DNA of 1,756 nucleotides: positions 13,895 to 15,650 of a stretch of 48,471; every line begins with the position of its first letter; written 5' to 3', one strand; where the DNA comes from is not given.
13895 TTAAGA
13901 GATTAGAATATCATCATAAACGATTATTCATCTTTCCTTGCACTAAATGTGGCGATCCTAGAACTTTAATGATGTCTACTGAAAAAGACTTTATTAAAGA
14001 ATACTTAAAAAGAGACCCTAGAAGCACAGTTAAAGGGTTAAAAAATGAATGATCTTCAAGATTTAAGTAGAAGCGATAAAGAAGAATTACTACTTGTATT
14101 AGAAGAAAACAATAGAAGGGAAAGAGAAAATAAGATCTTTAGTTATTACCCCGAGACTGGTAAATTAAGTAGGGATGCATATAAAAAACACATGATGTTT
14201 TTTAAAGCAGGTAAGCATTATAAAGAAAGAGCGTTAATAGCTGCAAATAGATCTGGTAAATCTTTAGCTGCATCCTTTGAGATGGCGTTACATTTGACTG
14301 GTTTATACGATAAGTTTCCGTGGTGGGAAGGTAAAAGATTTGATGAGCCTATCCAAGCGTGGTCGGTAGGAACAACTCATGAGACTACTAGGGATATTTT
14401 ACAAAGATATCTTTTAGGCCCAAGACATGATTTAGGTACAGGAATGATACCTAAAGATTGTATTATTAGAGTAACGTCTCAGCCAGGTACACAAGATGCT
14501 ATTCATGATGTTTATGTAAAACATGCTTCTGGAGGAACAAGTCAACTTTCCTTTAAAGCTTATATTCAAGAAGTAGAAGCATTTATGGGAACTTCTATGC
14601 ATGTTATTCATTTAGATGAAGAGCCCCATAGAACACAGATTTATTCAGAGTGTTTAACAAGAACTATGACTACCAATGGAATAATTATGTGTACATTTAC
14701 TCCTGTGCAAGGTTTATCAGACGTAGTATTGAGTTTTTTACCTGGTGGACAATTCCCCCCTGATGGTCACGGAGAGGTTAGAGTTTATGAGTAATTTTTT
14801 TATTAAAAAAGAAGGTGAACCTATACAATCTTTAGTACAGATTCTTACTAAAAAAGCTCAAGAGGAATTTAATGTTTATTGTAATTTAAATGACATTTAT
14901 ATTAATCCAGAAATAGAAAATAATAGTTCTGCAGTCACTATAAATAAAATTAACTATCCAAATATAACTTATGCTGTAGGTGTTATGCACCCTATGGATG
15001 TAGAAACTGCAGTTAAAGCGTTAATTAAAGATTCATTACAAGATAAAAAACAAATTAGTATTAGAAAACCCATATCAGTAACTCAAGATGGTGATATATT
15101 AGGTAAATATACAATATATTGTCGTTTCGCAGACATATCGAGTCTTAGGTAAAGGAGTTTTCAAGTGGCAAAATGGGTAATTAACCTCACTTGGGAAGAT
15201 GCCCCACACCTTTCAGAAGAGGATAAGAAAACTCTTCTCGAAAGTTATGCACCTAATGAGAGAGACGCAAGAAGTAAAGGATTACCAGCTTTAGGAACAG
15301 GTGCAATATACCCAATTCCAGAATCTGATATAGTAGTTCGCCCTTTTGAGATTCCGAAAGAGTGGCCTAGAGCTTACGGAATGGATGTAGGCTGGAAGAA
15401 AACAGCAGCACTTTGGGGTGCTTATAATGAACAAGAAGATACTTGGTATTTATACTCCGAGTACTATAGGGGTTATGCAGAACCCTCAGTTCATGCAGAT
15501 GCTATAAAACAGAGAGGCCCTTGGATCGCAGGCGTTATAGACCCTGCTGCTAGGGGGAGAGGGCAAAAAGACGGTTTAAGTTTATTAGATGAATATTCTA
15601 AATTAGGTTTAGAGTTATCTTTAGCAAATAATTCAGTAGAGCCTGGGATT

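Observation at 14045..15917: Large terminase also split, at the ATPase/nuclease boundary, by a 121-aa ORF of unknown function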

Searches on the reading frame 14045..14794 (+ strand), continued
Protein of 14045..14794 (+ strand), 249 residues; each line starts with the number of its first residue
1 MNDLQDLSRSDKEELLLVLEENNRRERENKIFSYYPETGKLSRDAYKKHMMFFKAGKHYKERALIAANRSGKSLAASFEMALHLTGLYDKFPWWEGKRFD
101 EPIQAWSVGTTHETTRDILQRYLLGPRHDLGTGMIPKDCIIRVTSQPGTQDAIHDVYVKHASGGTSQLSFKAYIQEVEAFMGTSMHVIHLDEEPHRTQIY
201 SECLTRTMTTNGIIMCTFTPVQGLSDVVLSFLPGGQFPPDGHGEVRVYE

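Call 38: find_encoding_contigs(protein=P0004, flank=2500, max_places=2)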
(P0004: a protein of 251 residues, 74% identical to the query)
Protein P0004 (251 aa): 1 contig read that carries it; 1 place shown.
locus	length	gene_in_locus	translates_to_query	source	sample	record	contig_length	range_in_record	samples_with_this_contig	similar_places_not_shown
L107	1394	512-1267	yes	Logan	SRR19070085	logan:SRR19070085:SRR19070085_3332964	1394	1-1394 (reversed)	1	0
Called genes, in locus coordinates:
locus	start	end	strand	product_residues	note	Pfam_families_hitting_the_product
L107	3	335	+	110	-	?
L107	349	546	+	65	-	-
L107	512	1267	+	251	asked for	PF03237:Terminase_6N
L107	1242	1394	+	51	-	?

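Call 39: find_encoding_contigs(protein=P0007, flank=2500, max_places=2)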
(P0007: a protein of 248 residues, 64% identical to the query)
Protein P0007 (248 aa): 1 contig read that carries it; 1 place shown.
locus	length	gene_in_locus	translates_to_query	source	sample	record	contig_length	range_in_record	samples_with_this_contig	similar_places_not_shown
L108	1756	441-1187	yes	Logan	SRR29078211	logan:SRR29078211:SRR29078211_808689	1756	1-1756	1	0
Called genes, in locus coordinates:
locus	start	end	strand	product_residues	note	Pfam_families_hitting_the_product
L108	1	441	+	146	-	?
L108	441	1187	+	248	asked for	PF03237:Terminase_6N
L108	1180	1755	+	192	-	?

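Call 40: find_encoding_contigs(protein=P0006, flank=2500, max_places=2)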
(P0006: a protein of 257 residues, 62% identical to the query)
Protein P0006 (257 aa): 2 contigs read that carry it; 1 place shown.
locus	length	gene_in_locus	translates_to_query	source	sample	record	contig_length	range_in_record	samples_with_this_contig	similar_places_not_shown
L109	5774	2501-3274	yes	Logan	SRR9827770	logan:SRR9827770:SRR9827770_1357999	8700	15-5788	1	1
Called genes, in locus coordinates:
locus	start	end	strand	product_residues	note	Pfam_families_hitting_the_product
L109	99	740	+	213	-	PF24027:DUF7338 (weak)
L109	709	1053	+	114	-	-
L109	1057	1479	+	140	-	PF11351:GTA_holin_3TM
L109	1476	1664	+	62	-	-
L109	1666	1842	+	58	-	-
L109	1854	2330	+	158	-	-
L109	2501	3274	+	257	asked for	PF03237:Terminase_6N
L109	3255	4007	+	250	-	PF17289:Terminase_6C (faint)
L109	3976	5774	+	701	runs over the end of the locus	-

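Call 44: search_solved_structures(query=L001:2420-3859:+, max_evalue=0.001, show_alignments=2)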
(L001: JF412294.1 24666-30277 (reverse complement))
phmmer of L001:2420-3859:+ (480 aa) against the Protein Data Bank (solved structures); distinct sequences matched with E-value up to 0.001: 1.
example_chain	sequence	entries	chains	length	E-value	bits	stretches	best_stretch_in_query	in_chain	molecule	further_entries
4dkw_A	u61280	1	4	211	2.2e-20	76.1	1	283-460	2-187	Large terminase protein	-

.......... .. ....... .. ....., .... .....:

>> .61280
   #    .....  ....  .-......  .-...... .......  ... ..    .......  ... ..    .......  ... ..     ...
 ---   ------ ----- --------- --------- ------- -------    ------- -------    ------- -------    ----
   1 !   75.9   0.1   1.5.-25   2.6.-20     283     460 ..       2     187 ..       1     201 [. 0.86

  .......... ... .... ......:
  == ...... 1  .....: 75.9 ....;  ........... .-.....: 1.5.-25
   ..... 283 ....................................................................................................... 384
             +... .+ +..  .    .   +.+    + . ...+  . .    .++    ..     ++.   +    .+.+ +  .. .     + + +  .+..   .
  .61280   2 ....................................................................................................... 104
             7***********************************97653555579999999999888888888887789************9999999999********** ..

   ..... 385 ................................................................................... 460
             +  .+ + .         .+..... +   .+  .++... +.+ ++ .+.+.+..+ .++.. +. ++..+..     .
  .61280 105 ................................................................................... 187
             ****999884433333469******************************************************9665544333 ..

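Call 81: search_dna_similar(query=window:14045-14791:+, collection=phages, mode=protein, max_rows=60)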
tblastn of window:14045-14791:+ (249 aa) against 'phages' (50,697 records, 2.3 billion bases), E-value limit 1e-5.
Records with a match: 408; places in all: 410; records where one place covers at least 80% of the query: 14.
Best place of each record, by identity: <60% 408.
By first word of the organism name: Pseudomonas 110; Escherichia 100; Salmonella 97; Vibrio 18; Aeromonas 11; Proteus 10; Caudoviricetes 9; Enterobacteria 9; Cronobacter 6; Ralstonia 5; and 19 more.
By host as written in the record: Escherichia coli 61; Pseudomonas aeruginosa 39; - 32; Salmonella enterica subsp. enterica serovar Typhimurium 21; Salmonella sp. 17; Pseudomonas aeruginosa PAO1 16; Salmonella enterica 11; Aeromonas hydrophila 9; and 122 more.
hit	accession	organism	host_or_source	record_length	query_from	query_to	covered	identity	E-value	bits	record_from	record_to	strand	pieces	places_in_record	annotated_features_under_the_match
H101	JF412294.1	EBPR podovirus 1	-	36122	30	235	83%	51.7%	2e-62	216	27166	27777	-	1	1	gp39: TerL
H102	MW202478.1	Caudoviricetes sp.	Manatee Spring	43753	30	235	83%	47.7%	2e-57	202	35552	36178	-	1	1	large terminase protein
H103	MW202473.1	Caudoviricetes sp.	Manatee Spring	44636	30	235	83%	45.0%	1e-51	185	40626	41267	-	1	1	large terminase protein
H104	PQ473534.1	Pseudomonas phage JB8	Pseudomonas sp.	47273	44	237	78%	47.5%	1e-47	174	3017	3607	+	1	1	hypothetical protein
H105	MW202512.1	Caudoviricetes sp.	Manatee Spring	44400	46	241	79%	46.9%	7e-43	160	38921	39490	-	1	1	large terminase protein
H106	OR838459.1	Stenotrophomonas phage StenR_269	Stenotrophomonas rhizophila CEMTC 4565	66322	34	237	82%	44.6%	9e-49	177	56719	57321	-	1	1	terminase large subunit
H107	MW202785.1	Caudoviricetes sp.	Manatee Spring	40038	31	233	82%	44.7%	3e-47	173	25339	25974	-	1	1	large terminase protein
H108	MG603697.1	Vibrio phage Vp_R1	Vibrio parahaemolyticus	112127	46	248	82%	44.0%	1e-42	159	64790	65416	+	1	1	terminase large subunit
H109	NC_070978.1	Vibrio phage Vp_R1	Vibrio parahaemolyticus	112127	46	248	82%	44.0%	1e-42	159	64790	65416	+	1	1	terminase large subunit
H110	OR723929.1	Vibrio phage vB_VpaP_SJSY21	Vibrio parahaemolyticus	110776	46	248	82%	43.5%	2e-41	156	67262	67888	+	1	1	terminase large subunit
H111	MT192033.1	Chlorobiaceae phage CV-1-33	Chlorobiaceae bacterium strain GSB-B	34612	30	235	83%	42.5%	3e-48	176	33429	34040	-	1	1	hypothetical protein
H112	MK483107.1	Vibrio phage vB_VpP_BA6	Vibrio parahaemolyticus 23201444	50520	44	237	78%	44.5%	8e-44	163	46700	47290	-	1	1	terminase large subunit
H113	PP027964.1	Vibrio phage VpP_43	Vibrio parahaemolyticus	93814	44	237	78%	44.5%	8e-44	163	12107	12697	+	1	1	record has no annotation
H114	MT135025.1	Vibrio phage V07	Vibrio parahaemolyticus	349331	44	237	78%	44.5%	1e-43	162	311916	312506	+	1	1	terminase large subunit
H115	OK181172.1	Vibrio phage 536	Vibrio parahaemolyticus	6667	44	237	78%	44.5%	2e-43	162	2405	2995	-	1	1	terminase large subunit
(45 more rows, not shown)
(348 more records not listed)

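Call 86: search_protein_families(library=padloc, proteins=[L027:3743-4150:+, L031:4750-4995:+, L072:4696-5121:+], max_evalue=0.1)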
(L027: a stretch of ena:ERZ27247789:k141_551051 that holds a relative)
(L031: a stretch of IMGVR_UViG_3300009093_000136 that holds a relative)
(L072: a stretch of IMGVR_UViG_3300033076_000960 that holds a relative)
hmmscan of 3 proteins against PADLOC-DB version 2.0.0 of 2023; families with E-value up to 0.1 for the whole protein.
L027:3743-4150:+ (136 aa): 0 families

L031:4750-4995:+ (82 aa): 1 family
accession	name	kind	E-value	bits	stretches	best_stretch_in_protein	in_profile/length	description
PDLC00253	LmuB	-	0.014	11.9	1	29-79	226-280/567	AAA ATPase domain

L072:4696-5121:+ (142 aa): 1 family
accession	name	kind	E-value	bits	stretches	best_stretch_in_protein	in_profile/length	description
PDLC05041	PDC-S57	-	0.044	11.4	0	40-68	4-33/212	-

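Call 87: search_protein_families(library=ncbifam, proteins=[L027:3743-4150:+, L031:4750-4995:+, L072:4696-5121:+, window:14045-14791:+], max_evalue=0.1)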
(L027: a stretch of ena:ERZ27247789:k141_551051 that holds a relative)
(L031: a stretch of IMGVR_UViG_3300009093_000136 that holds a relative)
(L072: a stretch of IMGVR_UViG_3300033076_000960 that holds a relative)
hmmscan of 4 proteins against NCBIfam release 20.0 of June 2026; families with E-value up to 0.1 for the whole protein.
L027:3743-4150:+ (136 aa): 0 families

L031:4750-4995:+ (82 aa): 0 families

L072:4696-5121:+ (142 aa): 0 families

window:14045-14791:+ (249 aa): 0 families

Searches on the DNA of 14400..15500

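Call 12: search_rna_families(source=window, start=14400, end=15500, threshold=evalue, max_evalue=10)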
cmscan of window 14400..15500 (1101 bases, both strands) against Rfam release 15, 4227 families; matches with E-value up to 10: 3.
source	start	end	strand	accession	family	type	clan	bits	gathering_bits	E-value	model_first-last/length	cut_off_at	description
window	14737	14856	+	RF01590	plasmodium_snoR14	Gene; snRNA; snoRNA; CD-box;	-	20.6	90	9.8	1-127/127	no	small nucleolar RNA snoR14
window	15388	15441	-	RF01983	Pinc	Gene; lncRNA;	-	16.2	60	5.7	106-154/154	no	Pregnancy induced noncoding RNA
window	15217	15235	-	RF01072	TMV_UPD-PK3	Cis-reg;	-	12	34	6.9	1-19/31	no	Pseudoknot of upstream pseudoknot domain (UPD) of the 3'UTR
